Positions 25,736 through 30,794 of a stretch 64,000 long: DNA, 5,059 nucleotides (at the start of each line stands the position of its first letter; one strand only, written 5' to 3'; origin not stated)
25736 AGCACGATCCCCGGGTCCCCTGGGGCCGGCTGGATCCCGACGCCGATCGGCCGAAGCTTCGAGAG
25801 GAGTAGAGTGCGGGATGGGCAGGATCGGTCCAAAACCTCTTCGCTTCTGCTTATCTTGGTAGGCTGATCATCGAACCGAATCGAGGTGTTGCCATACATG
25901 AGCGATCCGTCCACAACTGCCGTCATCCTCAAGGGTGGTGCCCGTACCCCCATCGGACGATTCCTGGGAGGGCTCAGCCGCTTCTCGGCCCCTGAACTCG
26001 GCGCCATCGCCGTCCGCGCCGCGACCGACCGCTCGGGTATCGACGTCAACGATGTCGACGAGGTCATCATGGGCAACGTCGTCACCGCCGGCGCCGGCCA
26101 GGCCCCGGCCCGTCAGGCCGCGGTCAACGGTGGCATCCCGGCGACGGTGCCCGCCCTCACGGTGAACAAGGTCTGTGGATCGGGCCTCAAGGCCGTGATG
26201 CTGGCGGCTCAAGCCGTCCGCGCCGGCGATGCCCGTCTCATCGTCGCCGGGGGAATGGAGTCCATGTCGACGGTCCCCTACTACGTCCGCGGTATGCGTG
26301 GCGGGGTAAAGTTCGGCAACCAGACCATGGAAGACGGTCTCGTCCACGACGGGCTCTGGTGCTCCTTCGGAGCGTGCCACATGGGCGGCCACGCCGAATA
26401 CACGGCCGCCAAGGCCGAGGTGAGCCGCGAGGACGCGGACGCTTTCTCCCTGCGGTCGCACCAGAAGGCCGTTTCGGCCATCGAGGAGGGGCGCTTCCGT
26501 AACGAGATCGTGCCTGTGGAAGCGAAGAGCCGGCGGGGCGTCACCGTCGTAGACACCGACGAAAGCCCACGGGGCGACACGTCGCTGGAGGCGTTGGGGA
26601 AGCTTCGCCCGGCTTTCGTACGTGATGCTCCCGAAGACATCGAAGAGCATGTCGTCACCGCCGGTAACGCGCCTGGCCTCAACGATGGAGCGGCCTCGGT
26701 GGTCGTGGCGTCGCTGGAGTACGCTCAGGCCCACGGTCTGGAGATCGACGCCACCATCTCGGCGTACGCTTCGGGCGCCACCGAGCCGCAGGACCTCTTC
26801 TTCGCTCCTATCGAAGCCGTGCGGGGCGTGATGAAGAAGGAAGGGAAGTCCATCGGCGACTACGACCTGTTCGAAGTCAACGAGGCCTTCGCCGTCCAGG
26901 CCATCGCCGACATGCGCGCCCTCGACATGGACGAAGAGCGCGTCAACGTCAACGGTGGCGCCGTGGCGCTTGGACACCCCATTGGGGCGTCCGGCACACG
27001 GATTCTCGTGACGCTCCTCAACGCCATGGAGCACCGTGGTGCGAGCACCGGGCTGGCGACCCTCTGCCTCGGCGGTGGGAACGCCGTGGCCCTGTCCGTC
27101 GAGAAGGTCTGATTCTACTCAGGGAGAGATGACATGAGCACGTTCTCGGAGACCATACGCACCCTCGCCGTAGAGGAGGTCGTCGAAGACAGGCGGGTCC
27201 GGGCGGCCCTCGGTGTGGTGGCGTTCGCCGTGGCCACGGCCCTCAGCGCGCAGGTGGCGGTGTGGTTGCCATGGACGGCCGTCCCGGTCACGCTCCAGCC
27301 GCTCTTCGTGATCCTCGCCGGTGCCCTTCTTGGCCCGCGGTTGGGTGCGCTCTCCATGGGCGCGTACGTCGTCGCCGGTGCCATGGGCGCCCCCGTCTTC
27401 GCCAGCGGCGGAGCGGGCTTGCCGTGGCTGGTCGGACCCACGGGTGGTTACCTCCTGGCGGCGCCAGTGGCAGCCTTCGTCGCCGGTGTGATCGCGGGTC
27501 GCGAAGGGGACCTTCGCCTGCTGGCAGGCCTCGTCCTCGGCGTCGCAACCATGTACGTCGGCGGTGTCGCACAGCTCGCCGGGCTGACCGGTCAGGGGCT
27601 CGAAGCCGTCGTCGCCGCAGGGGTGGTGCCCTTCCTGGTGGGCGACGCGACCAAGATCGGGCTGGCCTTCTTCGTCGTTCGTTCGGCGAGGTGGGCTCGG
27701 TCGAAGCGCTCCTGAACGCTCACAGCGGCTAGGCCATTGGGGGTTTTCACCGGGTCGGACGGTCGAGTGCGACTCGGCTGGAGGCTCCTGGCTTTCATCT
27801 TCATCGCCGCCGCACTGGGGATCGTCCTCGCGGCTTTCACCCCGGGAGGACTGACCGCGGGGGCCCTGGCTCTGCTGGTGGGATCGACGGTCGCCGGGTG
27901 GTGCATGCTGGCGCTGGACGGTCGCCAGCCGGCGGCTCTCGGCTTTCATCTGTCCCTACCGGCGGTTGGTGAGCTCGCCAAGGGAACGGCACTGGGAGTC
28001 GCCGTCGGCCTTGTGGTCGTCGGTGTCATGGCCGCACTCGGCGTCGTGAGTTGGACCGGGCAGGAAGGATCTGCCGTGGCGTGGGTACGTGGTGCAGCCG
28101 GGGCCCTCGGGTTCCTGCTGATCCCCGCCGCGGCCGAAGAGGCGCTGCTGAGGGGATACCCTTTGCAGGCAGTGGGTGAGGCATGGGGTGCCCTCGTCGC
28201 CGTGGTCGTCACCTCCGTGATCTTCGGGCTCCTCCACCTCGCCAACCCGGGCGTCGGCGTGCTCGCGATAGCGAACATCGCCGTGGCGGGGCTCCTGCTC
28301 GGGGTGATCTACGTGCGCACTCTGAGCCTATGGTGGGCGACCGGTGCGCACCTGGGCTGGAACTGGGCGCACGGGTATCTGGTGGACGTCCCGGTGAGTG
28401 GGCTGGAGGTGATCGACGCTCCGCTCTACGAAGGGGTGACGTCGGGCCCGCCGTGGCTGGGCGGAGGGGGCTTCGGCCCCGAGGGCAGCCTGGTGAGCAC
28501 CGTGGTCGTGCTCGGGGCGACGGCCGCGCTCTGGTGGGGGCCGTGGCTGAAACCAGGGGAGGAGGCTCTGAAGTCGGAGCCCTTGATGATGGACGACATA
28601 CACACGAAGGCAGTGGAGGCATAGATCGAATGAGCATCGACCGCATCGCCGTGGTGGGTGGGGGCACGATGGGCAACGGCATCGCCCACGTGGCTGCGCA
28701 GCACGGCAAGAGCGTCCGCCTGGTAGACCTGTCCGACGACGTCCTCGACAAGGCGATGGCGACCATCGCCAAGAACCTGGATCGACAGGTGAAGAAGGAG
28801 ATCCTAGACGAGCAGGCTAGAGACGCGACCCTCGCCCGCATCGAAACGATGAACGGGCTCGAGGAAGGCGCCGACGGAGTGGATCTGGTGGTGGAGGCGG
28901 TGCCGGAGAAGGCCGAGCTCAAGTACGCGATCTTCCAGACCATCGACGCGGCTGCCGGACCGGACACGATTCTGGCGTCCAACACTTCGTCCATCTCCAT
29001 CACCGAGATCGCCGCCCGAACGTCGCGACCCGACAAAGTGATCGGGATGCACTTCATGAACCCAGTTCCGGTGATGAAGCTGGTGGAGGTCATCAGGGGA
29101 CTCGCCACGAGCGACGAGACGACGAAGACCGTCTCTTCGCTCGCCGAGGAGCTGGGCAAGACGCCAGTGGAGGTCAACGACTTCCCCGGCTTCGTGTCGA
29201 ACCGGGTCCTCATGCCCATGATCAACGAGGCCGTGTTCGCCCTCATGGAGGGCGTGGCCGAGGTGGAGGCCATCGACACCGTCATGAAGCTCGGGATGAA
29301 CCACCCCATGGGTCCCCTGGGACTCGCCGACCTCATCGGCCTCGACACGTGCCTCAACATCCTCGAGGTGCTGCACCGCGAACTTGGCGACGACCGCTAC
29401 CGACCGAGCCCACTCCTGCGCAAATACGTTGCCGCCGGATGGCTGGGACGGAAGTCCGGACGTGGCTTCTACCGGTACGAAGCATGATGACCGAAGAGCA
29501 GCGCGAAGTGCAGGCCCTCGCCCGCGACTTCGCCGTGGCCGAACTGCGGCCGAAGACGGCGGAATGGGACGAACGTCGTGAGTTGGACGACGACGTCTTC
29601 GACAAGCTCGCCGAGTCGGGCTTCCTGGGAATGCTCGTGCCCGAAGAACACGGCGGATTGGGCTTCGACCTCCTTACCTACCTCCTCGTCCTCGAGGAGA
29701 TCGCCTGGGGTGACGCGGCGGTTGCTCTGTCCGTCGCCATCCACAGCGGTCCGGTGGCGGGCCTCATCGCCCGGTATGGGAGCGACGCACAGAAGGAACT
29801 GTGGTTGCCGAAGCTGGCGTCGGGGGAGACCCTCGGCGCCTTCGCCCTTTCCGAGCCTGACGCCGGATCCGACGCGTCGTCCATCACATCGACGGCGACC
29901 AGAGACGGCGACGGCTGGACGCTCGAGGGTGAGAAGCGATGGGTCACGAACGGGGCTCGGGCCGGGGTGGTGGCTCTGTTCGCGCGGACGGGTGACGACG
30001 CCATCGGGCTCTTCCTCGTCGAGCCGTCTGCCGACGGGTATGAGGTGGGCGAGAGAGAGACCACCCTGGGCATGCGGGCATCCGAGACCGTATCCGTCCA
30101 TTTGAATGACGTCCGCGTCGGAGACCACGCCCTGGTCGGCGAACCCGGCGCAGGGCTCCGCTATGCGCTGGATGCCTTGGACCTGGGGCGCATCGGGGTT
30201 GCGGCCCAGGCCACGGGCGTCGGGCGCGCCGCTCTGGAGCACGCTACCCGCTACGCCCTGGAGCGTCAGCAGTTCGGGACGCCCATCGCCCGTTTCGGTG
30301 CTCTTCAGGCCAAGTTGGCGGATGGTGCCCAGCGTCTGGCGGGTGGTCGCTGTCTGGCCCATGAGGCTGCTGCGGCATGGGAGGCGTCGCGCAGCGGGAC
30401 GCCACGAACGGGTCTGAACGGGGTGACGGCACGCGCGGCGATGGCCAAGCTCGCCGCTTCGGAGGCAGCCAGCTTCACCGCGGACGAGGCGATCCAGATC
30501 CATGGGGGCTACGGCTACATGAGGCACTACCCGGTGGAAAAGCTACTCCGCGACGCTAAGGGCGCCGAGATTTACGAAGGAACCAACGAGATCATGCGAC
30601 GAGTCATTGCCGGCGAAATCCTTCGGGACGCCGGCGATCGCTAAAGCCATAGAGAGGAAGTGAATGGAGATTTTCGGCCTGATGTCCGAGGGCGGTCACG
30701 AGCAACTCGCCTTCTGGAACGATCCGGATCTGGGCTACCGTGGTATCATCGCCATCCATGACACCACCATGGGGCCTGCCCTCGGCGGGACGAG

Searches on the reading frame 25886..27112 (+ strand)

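Call 58: search_protein_families(library=pfam, proteins=[window:25886-27112:+], max_evalue=0.000001)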
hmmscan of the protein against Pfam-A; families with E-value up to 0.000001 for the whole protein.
window:25886-27112:+ (408 aa): 2 families
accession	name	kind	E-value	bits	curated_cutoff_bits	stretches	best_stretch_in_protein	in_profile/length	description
PF00108.29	Thiolase_N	-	1.5e-87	293.7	26.4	1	17-276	5-258/260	Thiolase, N-terminal domain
PF02803.24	Thiolase_C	-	2.1e-43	147.3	27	1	287-407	3-123/123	Thiolase, C-terminal domain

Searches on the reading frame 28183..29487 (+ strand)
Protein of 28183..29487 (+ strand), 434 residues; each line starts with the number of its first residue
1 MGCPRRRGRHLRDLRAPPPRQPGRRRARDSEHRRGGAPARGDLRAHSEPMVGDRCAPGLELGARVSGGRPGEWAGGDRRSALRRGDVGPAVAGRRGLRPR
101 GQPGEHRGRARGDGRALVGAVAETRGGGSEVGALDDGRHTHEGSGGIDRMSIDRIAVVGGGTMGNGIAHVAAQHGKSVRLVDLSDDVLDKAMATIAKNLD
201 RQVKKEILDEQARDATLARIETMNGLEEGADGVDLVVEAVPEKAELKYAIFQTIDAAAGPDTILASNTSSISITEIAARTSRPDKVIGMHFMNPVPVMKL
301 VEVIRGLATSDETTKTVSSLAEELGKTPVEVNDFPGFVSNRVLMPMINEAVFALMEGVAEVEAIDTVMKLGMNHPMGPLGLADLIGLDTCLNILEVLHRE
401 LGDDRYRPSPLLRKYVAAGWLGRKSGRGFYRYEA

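Call 58: search_protein_families(library=pfam, proteins=[window:28183-29487:+], max_evalue=0.000001)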
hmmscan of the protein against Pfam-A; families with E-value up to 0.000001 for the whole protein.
window:28183-29487:+ (434 aa): 2 families
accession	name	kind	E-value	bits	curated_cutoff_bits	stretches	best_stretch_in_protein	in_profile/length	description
PF02737.24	3HCDH_N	-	9.4e-65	218.3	22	1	155-333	2-179/180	3-hydroxyacyl-CoA dehydrogenase, NAD binding domain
PF00725.27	3HCDH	-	2.2e-37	127.9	22.1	1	336-432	1-97/97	3-hydroxyacyl-CoA dehydrogenase, C-terminal domain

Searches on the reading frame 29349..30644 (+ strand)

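Call 58: search_protein_families(library=pfam, proteins=[window:29349-30644:+], max_evalue=0.000001)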
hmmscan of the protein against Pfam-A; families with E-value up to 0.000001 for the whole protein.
window:29349-30644:+ (431 aa): 5 families
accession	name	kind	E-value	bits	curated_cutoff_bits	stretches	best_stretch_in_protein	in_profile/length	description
PF00441.29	Acyl-CoA_dh_1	-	2.8e-41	141.6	22.4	1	267-424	1-149/150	Acyl-CoA dehydrogenase, C-terminal domain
PF02771.21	Acyl-CoA_dh_N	-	2.7e-37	128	22.9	1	48-160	1-113/113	Acyl-CoA dehydrogenase, N-terminal domain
PF02770.24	Acyl-CoA_dh_M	-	8.6e-23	80.8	33.3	1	164-255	1-97/97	Acyl-CoA dehydrogenase, middle domain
PF08028.16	Acyl-CoA_dh_2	-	3.2e-16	60.2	22.7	1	282-413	1-133/134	Acyl-CoA dehydrogenase, C-terminal domain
PF22924.1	ACOX_C_alpha1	-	1.3e-07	32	27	0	280-419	7-163/169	Acyl-CoA oxidase, C-alpha1 domain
